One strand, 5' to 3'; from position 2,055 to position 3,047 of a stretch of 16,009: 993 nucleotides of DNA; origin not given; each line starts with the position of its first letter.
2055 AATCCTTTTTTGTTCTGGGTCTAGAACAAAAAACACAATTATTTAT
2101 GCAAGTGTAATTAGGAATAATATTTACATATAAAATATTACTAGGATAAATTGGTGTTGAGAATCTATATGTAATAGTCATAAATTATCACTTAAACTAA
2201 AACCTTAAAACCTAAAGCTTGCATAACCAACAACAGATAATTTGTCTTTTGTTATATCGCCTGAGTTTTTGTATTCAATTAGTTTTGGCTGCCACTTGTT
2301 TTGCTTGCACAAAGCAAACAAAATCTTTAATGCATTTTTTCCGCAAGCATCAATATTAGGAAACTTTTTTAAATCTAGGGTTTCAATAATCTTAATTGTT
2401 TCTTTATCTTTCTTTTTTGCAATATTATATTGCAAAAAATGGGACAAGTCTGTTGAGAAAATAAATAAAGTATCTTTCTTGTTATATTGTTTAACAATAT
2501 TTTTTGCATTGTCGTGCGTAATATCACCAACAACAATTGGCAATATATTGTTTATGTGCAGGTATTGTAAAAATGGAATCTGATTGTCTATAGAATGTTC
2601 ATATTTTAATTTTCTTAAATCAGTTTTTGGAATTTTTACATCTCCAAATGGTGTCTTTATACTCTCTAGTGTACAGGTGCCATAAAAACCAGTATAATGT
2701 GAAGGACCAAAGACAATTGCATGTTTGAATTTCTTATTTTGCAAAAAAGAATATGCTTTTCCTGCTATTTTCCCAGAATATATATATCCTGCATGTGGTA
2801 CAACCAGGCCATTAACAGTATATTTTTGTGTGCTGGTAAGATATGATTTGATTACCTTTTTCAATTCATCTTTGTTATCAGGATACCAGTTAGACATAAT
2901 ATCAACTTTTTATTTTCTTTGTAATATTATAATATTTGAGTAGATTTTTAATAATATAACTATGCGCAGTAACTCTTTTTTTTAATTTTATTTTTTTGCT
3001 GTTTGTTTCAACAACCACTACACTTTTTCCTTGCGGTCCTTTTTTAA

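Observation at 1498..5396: AmmeMemoRadiSam locus expanded with an M14-like zinc hydrolase and a second radical SAM gene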

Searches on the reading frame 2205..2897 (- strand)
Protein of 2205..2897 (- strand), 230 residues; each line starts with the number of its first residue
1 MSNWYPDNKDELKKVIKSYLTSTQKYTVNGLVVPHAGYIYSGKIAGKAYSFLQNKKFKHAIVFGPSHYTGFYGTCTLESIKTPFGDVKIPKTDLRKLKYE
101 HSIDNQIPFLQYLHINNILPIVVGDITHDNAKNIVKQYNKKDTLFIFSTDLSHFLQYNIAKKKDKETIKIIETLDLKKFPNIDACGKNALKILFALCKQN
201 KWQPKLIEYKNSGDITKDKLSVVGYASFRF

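Call 4: search_protein_families(library=ncbifam, proteins=[window:2205-2897:-], max_evalue=0.01)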
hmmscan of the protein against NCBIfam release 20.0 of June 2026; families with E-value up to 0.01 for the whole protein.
window:2205-2897:- (230 aa): 2 families
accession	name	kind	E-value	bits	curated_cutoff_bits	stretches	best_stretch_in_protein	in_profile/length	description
TIGR04336.1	AmmeMemoSam_B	hypoth_equivalog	1.4e-56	191.7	26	1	3-229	8-269/270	AmmeMemoRadiSam system protein B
NF001987.0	PRK00782.1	equivalog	1.1e-46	159.2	295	1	3-228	10-263/267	MEMO1 family protein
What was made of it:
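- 2205..2897 (-): AmmeMemoRadiSam protein B (Memo family), compact 230-aa form typical of DPANN. It starts 4 nt after the hydrolase stop. TIGR04336 191.7 bits against cut-off 26 (call 4).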

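Call 5: search_protein_families(library=pfam, proteins=[window:2205-2897:-], max_evalue=0.01)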
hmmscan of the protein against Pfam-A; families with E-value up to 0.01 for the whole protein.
window:2205-2897:- (230 aa): 1 family
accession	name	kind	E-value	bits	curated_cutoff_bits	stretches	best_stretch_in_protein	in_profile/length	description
PF01875.22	Memo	-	1.1e-44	153.1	27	1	3-228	7-268/269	Memo-like protein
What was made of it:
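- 2205..2897 (-): PF01875 1.1e-44 (call 5).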

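Call 38: find_homologous_proteins(query=window:2205-2897:-, max_evalue=1e-20)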
Query window:2205-2897:- (230 aa): 1081 proteins with E <= 1e-20 among 1627 candidates; the best 120 are listed.
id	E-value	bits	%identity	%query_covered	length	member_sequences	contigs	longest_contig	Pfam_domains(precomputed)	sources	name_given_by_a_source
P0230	2.0e-150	517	100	100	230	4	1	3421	PF01875.23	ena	-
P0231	1.6e-117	409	78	100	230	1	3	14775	PF01875.23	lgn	-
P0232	3.0e-109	382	74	100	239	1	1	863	PF01875.23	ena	-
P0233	9.6e-109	381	75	100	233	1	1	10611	PF01875.23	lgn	-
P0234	6.4e-107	375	72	100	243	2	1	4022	PF01875.23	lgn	-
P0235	1.3e-101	357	70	100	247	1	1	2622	PF01875.23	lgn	-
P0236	3.8e-86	307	63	100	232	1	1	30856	PF01875.23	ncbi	-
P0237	2.3e-84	301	61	100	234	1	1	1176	PF01875.23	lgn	-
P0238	2.7e-84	301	59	100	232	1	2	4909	PF01875.23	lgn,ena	-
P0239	2.1e-82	295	59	99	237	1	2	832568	PF01875.23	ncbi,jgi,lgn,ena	ncbi:MAG: AmmeMemoRadiSam system protein B [Candidatus Pacearchaeota archaeon]|jgi:hypothetical prot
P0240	1.2e-81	292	60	99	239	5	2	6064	PF01875.23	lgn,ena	-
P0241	3.5e-81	290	57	100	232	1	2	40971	PF01875.23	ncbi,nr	ncbi:AmmeMemoRadiSam system protein B [Candidatus Pacearchaeota archaeon]|nr:AmmeMemoRadiSam system 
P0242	4.0e-81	290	58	99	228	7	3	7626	PF01875.23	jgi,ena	-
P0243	4.9e-81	290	59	99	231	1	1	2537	PF01875.23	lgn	-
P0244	6.9e-81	290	58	100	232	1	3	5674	PF01875.23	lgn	-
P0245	2.0e-80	288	57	99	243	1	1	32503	PF01875.23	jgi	jgi:AmmeMemoRadiSam system protein B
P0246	1.4e-79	285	54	100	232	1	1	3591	PF01875.23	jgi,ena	-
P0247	1.7e-79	285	58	100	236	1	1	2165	PF01875.23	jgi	-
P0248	2.3e-79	285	58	99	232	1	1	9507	PF01875.23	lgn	-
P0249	3.1e-79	284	57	99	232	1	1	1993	PF01875.23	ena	-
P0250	5.7e-79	283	57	100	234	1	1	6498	PF01875.23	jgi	jgi:MEMO1 family protein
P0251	8.3e-79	283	59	99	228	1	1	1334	PF01875.23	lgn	-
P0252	8.8e-79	283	57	100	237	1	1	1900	PF01875.23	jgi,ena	-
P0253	1.3e-78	282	57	99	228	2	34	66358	PF01875.23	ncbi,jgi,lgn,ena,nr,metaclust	ncbi:AmmeMemoRadiSam system protein B [Candidatus Woesearchaeota archaeon]|nr:AmmeMemoRadiSam system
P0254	1.5e-78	282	57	100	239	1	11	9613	PF01875.23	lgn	-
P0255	4.3e-78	280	55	100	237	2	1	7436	PF01875.23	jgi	-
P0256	7.2e-78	280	57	100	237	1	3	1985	PF01875.23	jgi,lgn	jgi:hypothetical protein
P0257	8.1e-78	279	55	100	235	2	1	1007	PF01875.23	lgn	-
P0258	1.4e-77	279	58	99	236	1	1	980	PF01875.23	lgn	-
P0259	2.0e-77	278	53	100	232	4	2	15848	PF01875.23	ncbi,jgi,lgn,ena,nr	ncbi:MAG: AmmeMemoRadiSam system protein B [Nanoarchaeota archaeon]|nr:AmmeMemoRadiSam system protei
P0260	3.6e-77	277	51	100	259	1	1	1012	PF01875.23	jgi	jgi:MEMO1 family protein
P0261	4.0e-77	277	55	100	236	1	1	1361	PF01875.23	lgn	-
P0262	4.3e-77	277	56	100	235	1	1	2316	PF01875.23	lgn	-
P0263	5.7e-77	277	58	99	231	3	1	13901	PF01875.23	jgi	-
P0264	6.3e-77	277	57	99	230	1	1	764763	PF01875.23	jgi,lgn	jgi:hypothetical protein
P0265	9.4e-77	276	59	100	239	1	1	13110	PF01875.23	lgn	-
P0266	1.1e-76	276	56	100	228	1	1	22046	PF01875.23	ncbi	-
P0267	1.1e-76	276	58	99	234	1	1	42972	PF01875.23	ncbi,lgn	-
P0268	1.3e-76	276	57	100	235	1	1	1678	PF01875.23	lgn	-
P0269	1.3e-76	276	57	100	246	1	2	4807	PF01875.23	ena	-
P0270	1.5e-76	275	54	100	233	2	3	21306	PF01875.23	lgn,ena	-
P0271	1.5e-76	275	79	67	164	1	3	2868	PF01875.23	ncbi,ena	-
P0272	2.5e-76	275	58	99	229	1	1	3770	PF01875.23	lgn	-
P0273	2.6e-76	275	54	99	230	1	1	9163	PF01875.23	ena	-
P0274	3.4e-76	274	56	100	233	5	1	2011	PF01875.23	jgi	-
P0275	4.3e-76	274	53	100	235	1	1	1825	PF01875.23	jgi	jgi:AmmeMemoRadiSam system protein B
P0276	4.8e-76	274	54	99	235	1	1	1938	PF01875.23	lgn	-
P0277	6.1e-76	273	56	99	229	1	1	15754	PF01875.23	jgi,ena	-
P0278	7.9e-76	273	55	100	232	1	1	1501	PF01875.23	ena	-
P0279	9.3e-76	273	57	99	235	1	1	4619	PF01875.23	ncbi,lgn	-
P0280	1.7e-75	272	54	100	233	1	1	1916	PF01875.23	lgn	-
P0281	1.9e-75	272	55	100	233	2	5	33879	PF01875.23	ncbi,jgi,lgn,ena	-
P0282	2.0e-75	272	55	100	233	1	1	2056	PF01875.23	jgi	jgi:MEMO1 family protein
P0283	2.2e-75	272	55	100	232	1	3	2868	PF01875.23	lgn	-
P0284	2.5e-75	271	54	100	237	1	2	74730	PF01875.23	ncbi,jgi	-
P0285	3.1e-75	271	55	99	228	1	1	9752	PF01875.23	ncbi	-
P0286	3.7e-75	271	54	100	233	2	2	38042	PF01875.23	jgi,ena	-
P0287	3.8e-75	271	56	99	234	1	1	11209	PF01875.23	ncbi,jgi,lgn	-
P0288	4.7e-75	270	57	100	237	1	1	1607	PF01875.23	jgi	jgi:AmmeMemoRadiSam system protein B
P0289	5.0e-75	270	55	100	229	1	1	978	PF01875.23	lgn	-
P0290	5.9e-75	270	53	99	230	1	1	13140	PF01875.23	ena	-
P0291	6.0e-75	270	57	99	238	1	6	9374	PF01875.23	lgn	-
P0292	6.0e-75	270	55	100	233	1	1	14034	PF01875.23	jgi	jgi:AmmeMemoRadiSam system protein B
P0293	6.2e-75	270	54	100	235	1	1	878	PF01875.23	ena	-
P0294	6.7e-75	270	55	100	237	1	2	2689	PF01875.23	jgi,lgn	jgi:AmmeMemoRadiSam system protein B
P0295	8.8e-75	270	55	99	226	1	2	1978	PF01875.23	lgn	-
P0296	1.7e-74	269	51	100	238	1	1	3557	PF01875.23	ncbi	-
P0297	1.7e-74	269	57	99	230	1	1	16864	PF01875.23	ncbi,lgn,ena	-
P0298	1.9e-74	268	54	99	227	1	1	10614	PF01875.23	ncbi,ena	-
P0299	2.0e-74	268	56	100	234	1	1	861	PF01875.23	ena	-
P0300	2.1e-74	268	55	100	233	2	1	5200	PF01875.23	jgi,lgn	-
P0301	2.4e-74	268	56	100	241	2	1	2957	PF01875.23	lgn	-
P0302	2.5e-74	268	54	100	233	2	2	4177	PF01875.23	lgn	-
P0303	2.7e-74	268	56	100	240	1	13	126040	PF01875.23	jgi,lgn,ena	jgi:hypothetical protein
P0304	5.0e-74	267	54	100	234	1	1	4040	PF01875.23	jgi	jgi:AmmeMemoRadiSam system protein B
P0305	5.5e-74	267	56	100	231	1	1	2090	PF01875.23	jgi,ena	-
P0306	5.6e-74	267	56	100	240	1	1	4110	PF01875.23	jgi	jgi:AmmeMemoRadiSam system protein B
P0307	6.4e-74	267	54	100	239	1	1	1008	PF01875.23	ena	-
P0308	8.1e-74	266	56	99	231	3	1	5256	PF01875.23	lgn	-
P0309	8.3e-74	266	54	100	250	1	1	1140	PF01875.23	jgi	jgi:MEMO1 family protein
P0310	8.9e-74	266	62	88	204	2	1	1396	PF01875.23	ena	-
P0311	1.1e-73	266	53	100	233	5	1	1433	PF01875.23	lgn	-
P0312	1.1e-73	266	57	99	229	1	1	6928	PF01875.23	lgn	-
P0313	1.3e-73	266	55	100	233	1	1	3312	PF01875.23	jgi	jgi:MEMO1 family protein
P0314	1.4e-73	266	56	100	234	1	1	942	PF01875.23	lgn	-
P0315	1.5e-73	266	51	100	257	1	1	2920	PF01875.23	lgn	-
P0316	1.5e-73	265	56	99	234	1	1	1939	PF01875.23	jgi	-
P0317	1.9e-73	265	54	100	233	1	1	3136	PF01875.23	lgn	-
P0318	3.1e-73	265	55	99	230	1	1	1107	PF01875.23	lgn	-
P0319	3.4e-73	264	56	100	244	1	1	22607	PF01875.23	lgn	-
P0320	3.5e-73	264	54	100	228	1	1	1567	PF01875.23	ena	-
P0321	3.9e-73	264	53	100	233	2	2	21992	PF01875.23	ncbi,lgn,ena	-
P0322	3.9e-73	264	54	100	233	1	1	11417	PF01875.23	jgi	jgi:AmmeMemoRadiSam system protein B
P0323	4.6e-73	264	56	100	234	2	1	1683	PF01875.23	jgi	jgi:hypothetical protein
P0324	5.6e-73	264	53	100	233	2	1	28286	PF01875.23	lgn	-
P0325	5.7e-73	264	54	100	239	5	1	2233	PF01875.23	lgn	-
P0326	6.0e-73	264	56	99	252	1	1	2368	PF01875.23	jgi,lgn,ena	-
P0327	7.1e-73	263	55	100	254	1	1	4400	PF01875.23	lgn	-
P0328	7.8e-73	263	55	100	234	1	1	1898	PF01875.23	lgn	-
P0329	8.1e-73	263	54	100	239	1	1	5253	PF01875.23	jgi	jgi:AmmeMemoRadiSam system protein B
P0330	8.7e-73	263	51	100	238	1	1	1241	PF01875.23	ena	-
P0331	9.8e-73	263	55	100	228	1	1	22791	PF01875.23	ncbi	-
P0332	1.0e-72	263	56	99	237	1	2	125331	PF01875.23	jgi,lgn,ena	-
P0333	1.2e-72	263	53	99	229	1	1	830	PF01875.23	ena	-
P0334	1.9e-72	262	53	100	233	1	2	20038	PF01875.23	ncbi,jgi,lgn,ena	-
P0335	2.0e-72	262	54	100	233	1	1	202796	PF01875.23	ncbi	-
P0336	2.0e-72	262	56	99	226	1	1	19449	PF01875.23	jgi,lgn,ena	-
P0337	2.2e-72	262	52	100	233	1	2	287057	PF01875.23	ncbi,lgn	ncbi:MAG: AmmeMemoRadiSam system protein B [Nanobdellota archaeon]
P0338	2.2e-72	262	54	100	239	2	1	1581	PF01875.23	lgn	-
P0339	2.3e-72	262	53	100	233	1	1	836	PF01875.23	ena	-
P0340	2.5e-72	262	54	99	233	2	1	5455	PF01875.23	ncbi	-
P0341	2.6e-72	261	53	99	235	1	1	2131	PF01875.23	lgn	-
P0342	2.7e-72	261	55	100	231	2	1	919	PF01875.23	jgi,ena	-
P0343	2.9e-72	261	55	99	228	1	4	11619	PF01875.23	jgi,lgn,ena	-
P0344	3.9e-72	261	52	100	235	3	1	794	PF01875.23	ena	-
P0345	4.5e-72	261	54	100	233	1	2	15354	PF01875.23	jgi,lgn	jgi:hypothetical protein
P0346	5.3e-72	260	51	99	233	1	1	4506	PF01875.23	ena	-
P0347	5.3e-72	260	53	100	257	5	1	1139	PF01875.23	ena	-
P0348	5.7e-72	260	53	99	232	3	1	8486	PF01875.23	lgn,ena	-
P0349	6.7e-72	260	52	99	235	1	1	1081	PF01875.23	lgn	-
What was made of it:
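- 2205..2897 (-): 1081 homologues at E<=1e-20 (call 38).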

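Call 39: find_encoding_contigs(protein=P0231, flank=6000, max_places=2)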
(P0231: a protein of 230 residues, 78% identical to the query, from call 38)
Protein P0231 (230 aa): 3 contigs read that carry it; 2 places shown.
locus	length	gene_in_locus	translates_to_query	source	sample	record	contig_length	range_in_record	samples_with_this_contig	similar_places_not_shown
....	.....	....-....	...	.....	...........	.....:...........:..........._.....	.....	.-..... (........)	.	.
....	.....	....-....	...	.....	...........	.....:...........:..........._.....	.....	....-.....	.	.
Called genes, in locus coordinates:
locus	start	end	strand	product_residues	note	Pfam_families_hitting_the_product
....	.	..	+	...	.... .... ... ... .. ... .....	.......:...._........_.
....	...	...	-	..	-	-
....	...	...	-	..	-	-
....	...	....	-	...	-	-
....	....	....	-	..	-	-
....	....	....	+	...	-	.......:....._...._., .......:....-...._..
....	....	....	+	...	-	-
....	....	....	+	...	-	-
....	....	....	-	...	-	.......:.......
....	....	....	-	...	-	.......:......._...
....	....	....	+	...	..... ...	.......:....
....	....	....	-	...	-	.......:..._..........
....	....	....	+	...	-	-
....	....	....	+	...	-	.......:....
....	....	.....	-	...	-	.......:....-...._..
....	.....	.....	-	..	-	?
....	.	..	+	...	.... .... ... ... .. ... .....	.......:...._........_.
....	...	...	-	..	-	-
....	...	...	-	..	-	-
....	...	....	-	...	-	-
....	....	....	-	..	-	-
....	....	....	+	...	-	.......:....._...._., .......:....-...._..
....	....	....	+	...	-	-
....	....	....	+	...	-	-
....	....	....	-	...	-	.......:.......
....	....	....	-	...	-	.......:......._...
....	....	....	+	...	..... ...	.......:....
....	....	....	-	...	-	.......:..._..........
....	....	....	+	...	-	-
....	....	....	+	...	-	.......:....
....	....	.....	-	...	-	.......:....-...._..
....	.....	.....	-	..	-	?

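Call 40: find_encoding_contigs(protein=P0233, flank=6000, max_places=2)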
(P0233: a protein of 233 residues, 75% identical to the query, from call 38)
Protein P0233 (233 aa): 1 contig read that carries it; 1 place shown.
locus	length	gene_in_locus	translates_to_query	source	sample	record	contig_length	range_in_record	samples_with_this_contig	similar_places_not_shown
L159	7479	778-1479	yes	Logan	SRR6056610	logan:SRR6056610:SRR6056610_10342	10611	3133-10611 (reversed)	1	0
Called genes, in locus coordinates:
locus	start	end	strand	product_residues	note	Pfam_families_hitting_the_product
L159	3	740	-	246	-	?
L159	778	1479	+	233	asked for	PF01875:Memo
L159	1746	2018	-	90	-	PF09827:CRISPR_Cas2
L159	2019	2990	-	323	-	PF01867:Cas_Cas1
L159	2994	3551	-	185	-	PF01930:Cas_Cas4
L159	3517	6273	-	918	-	-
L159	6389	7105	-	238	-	-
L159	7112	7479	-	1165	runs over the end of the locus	?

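Call 49: find_encoding_contigs(protein=P0239, flank=5000, max_places=2)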
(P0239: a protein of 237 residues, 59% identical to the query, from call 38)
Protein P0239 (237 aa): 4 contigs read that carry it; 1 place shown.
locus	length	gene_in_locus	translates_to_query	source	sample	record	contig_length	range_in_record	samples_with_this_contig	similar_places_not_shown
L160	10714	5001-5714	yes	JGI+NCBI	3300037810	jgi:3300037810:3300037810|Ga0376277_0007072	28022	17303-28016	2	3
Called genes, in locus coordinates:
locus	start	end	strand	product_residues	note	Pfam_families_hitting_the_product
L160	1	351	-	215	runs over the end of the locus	PF07690:MFS_1, PF12832:MFS_1_like (weak)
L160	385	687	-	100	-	-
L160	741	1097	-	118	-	-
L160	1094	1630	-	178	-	PF01871:AMMECR1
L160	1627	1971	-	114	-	-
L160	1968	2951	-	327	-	PF04055:Radical_SAM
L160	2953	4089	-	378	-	PF04055:Radical_SAM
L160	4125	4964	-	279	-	PF07505:DUF5131, PF04055:Radical_SAM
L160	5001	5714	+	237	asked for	PF01875:Memo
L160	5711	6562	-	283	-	-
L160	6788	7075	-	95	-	-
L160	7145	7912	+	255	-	PF00753:Lactamase_B, PF23023:Anti-Pycsar_Apyc1 (weak), PF12706:Lactamase_B_2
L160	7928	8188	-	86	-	-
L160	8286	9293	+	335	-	PF00291:PALP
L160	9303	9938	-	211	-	-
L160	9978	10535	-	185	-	-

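Call 50: find_encoding_contigs(protein=P0253, flank=5000, max_places=2)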
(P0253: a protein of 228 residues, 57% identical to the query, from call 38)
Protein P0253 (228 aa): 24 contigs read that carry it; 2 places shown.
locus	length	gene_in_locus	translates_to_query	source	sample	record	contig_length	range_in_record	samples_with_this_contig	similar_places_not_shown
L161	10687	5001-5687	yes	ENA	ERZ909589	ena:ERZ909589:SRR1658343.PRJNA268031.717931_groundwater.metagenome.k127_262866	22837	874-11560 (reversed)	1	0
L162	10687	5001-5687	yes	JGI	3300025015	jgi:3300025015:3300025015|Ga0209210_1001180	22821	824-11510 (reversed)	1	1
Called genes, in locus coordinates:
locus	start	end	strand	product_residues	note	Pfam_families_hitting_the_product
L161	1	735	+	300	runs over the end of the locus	PF00588:SpoU_methylase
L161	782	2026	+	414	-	-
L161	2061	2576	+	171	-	-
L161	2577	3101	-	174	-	PF01871:AMMECR1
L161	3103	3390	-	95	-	-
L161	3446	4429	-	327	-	PF13353:Fer4_12 (weak), PF04055:Radical_SAM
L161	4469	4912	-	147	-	PF13673:Acetyltransf_10, PF00583:Acetyltransf_1, PF13508:Acetyltransf_7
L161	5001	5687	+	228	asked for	PF01875:Memo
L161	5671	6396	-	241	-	PF00483:NTP_transferase, PF01128:IspD (weak), PF12804:NTP_transf_3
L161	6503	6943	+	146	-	PF01092:Ribosomal_S6e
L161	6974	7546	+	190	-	-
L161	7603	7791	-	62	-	-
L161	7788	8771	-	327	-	-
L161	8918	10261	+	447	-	-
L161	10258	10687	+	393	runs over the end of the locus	PF00009:GTP_EFTU, PF03144:GTP_EFTU_D2 (weak), PF09173:eIF2_C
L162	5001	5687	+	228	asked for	PF01875:Memo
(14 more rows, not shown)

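Call 51: find_encoding_contigs(protein=P0241, flank=5000, max_places=2)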
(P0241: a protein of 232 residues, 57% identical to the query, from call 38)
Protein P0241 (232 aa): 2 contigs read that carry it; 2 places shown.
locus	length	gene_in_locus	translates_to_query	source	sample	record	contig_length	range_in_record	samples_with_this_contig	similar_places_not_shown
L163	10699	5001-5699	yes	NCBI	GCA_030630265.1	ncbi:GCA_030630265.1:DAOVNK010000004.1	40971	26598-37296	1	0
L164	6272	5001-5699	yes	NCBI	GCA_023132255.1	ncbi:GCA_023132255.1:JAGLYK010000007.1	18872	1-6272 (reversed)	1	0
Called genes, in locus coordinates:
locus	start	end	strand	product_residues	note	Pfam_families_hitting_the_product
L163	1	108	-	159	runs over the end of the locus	-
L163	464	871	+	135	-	-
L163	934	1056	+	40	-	-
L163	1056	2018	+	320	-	PF05496:RuvB_N (weak), PF25199:nSTAND_NTPase5 (faint), PF00004:AAA, PF13173:AAA_14 (weak), PF13177:DNA_pol3_delta2, PF25361:AAA_lid_RFC1, PF08542:Rep_fac_C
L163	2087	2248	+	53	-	-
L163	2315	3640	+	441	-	PF03215:Rad17 (weak), PF05496:RuvB_N, PF13401:AAA_22 (faint), PF00004:AAA, PF13173:AAA_14 (weak), PF21960:RCF1-5-like_lid (weak)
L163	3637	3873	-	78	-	-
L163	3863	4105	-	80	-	-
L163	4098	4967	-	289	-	PF13353:Fer4_12 (weak), PF04055:Radical_SAM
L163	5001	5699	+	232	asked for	PF01875:Memo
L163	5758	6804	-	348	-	-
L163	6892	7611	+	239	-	-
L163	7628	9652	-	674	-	PF14551:MCM_N (weak), PF17207:MCM_OB, PF00493:MCM, PF07726:AAA_3 (weak), PF01078:Mg_chelatase (weak), PF17855:MCM_lid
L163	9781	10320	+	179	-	-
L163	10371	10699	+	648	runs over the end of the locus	PF13328:HD_4, PF04607:RelA_SpoT, PF02824:TGS, PF28438:RelA_RIS, PF13291:ACT_4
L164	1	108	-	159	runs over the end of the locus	-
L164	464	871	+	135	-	-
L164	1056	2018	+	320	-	PF05496:RuvB_N (weak), PF25199:nSTAND_NTPase5 (faint), PF00004:AAA, PF13173:AAA_14 (weak), PF13177:DNA_pol3_delta2, PF25361:AAA_lid_RFC1, PF08542:Rep_fac_C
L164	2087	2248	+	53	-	-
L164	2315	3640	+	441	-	PF03215:Rad17 (weak), PF05496:RuvB_N, PF13401:AAA_22 (faint), PF00004:AAA, PF13173:AAA_14 (weak), PF21960:RCF1-5-like_lid (weak)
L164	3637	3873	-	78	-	-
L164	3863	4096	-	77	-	-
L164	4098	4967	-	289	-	PF13353:Fer4_12 (weak), PF04055:Radical_SAM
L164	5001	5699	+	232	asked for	PF01875:Memo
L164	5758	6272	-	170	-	?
